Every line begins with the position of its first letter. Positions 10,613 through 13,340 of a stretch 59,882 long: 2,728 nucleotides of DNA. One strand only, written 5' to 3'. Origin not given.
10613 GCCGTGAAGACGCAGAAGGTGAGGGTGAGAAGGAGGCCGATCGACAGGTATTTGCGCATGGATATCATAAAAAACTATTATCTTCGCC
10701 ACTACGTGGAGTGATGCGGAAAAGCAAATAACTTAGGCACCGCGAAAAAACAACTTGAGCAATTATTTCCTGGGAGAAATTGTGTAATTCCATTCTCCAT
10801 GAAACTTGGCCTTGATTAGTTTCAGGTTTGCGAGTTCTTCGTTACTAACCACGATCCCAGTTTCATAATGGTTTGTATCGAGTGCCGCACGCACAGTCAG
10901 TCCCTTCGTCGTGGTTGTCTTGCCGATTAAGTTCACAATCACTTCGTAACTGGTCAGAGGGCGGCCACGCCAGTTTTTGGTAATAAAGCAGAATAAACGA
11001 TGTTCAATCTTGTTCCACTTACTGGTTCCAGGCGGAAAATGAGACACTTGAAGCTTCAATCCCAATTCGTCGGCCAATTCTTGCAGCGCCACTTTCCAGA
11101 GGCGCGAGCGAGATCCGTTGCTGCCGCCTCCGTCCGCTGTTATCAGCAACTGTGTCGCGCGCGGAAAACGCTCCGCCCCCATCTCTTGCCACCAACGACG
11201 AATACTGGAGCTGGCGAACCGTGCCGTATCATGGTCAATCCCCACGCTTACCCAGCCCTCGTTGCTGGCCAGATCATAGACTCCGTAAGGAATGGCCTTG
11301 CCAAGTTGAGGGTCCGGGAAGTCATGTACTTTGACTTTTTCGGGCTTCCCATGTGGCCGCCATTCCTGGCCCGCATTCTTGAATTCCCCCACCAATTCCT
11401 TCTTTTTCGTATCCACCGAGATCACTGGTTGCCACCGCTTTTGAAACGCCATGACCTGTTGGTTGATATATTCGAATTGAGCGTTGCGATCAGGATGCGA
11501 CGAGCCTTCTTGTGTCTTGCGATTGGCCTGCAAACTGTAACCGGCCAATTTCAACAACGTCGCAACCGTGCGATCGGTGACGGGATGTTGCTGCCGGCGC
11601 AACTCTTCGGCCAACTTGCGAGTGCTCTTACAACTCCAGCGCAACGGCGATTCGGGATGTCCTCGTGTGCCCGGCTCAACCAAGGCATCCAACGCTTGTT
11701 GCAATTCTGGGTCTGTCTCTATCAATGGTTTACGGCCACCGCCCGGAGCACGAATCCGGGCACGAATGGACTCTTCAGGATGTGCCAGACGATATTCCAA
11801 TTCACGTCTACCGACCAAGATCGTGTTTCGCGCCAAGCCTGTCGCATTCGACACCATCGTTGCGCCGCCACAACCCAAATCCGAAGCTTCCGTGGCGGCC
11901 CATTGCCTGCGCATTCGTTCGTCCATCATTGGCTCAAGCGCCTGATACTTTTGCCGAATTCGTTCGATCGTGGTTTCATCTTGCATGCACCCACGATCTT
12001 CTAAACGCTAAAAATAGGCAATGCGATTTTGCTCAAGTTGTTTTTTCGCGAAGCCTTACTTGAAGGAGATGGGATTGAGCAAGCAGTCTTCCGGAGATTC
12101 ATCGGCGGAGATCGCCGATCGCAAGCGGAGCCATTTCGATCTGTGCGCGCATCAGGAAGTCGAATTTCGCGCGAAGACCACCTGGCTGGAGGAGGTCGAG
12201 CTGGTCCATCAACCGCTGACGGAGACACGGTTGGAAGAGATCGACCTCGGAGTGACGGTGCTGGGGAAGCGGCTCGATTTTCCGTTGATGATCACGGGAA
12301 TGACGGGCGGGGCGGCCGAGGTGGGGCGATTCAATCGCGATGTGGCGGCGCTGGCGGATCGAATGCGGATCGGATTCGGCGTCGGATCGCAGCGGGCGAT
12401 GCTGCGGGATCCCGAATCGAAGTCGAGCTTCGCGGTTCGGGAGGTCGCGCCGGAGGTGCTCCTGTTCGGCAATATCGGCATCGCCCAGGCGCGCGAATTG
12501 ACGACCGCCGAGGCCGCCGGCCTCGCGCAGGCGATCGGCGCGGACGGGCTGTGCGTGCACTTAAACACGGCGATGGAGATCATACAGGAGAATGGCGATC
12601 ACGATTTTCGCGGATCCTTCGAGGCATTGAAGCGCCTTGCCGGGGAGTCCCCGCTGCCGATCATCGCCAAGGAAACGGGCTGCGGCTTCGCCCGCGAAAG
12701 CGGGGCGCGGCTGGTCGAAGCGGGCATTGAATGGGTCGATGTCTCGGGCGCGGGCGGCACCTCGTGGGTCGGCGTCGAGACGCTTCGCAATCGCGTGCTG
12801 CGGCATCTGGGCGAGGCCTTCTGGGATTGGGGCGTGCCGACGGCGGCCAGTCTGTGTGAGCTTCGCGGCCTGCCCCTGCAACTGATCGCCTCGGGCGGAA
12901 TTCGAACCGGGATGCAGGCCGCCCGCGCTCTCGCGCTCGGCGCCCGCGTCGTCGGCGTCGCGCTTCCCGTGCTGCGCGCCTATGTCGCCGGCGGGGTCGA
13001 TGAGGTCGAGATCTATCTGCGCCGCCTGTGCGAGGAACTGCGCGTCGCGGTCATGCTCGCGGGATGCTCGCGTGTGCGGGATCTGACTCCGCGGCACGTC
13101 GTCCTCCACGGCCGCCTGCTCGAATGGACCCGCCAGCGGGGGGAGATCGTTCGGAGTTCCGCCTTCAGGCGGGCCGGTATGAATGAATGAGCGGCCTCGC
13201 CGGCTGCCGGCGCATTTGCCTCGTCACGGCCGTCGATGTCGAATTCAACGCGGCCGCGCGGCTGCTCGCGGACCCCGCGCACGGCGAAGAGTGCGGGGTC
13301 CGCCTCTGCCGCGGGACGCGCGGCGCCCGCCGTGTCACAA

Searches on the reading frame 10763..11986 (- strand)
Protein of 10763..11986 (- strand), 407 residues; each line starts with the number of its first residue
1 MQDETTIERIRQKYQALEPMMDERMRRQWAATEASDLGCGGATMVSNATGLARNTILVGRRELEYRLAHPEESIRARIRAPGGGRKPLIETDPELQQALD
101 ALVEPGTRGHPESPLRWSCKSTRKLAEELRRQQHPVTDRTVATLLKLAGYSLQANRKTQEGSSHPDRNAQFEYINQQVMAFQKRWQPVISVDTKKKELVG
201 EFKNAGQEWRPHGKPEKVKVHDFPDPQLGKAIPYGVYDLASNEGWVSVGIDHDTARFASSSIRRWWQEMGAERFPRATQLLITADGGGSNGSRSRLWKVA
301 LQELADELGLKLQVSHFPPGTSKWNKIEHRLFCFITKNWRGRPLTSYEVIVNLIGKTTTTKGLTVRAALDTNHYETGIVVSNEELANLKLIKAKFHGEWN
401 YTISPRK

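Call 55: search_protein_families(library=pfam, proteins=[window:10763-11986:-], max_evalue=0.00001)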
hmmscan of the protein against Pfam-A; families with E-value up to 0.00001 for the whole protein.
window:10763-11986:- (407 aa): 1 family
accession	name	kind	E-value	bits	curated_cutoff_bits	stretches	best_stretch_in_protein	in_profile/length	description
PF07592.17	DDE_Tnp_ISAZ013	-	7.7e-145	482.1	26.9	1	98-405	1-308/308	Rhodopirellula transposase DDE domain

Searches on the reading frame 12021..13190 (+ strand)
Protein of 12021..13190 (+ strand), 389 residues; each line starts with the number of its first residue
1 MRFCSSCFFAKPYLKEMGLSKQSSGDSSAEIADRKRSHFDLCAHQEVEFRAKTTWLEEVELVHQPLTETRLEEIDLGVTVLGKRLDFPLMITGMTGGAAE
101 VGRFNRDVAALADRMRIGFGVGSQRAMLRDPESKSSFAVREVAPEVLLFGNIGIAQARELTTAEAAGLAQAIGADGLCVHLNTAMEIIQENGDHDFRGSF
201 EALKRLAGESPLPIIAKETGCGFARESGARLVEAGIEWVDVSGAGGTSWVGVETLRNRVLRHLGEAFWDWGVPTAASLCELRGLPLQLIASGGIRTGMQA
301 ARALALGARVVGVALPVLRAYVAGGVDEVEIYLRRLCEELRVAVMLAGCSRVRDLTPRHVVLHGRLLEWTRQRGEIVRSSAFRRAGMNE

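Call 55: search_protein_families(library=pfam, proteins=[window:12021-13190:+], max_evalue=0.00001)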
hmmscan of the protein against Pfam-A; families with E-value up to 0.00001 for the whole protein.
window:12021-13190:+ (389 aa): 1 family
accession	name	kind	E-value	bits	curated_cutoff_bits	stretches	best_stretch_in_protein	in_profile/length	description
PF01070.24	FMN_dh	-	1.9e-24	86.8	24.9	1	189-360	198-348/350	FMN-dependent dehydrogenase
